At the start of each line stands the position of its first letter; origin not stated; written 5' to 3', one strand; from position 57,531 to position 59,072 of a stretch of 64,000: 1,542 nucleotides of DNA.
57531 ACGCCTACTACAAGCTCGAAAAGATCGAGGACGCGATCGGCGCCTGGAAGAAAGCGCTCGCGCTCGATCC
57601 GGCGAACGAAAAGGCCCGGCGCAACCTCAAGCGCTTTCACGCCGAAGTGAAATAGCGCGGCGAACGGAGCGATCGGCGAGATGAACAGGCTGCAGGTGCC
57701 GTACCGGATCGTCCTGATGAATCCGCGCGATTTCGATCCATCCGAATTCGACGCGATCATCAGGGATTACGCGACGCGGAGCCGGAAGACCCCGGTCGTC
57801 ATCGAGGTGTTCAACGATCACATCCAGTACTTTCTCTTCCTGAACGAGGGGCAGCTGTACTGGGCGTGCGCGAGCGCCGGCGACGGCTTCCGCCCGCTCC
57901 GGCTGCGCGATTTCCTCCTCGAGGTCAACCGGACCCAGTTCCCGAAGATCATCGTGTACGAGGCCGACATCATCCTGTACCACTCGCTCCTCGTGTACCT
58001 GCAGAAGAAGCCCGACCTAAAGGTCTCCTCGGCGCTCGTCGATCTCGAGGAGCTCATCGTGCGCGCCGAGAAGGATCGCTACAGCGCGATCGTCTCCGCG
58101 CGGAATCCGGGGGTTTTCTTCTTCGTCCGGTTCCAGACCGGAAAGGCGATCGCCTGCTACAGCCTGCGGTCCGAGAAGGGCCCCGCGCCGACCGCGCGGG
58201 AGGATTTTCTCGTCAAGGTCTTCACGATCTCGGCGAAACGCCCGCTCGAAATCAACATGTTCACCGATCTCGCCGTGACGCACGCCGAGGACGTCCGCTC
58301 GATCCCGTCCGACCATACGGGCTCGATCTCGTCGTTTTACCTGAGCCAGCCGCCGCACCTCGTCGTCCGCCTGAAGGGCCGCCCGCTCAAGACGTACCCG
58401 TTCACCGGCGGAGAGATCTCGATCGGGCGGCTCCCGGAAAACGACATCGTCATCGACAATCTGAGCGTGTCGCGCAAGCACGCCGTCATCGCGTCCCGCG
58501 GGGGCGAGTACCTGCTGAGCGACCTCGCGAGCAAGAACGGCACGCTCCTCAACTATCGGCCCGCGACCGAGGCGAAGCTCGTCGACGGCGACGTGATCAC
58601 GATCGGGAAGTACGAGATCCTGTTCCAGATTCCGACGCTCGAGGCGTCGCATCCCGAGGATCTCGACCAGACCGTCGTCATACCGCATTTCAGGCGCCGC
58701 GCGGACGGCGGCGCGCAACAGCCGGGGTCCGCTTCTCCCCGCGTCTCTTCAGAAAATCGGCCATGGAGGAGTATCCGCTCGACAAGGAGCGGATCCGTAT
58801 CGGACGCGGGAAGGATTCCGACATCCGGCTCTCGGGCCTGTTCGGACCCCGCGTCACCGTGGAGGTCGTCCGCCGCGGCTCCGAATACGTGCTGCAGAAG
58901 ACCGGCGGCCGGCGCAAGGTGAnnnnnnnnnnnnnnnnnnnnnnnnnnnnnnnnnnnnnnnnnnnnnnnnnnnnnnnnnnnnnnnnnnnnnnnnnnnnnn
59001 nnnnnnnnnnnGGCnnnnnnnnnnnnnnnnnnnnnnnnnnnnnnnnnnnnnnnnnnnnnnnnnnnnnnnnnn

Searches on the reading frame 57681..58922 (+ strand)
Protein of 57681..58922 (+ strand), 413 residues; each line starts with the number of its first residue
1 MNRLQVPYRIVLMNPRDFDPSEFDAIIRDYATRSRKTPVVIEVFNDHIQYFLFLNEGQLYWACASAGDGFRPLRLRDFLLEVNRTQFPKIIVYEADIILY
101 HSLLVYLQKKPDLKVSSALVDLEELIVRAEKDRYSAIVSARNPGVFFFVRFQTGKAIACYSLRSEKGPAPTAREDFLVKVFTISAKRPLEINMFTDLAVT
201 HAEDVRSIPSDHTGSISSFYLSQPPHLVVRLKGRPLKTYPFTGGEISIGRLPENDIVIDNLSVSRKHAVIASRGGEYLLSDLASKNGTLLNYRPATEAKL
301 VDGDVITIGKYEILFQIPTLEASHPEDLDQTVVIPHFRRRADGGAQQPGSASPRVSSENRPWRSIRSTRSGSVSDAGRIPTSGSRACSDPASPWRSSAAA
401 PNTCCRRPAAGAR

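Call 48: search_protein_families(library=ncbifam, max_evalue=0.000001, proteins=[window:57681-58922:+])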
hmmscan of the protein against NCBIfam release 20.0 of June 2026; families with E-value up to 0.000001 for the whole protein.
window:57681-58922:+ (413 aa): 5 families
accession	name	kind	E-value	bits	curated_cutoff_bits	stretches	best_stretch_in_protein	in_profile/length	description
NF041660.2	oxygluDhInhib_OdhI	equivalog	1.3e-14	54.1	200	1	246-315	58-127/130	oxoglutarate dehydrogenase inhibitor Odhl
TIGR03354.1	VI_FHA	hypoth_equivalog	9.9e-14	52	120.25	1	238-327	18-118/420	type VI secretion system-associated FHA domain protein TagH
NF049868.1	FhaB_Rv0019c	equivalog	1.4e-11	44.7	125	1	224-310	66-153/158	FHA domain-containing protein FhaB/FipA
NF052573.1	HisKinEspAMyxo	equivalog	1e-10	40.3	1400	1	237-314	39-117/755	serine histidine kinase EspA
NF033760.1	gliding_GltG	equivalog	1.2e-07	30.7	650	1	241-323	21-104/650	adventurous gliding motility protein GltG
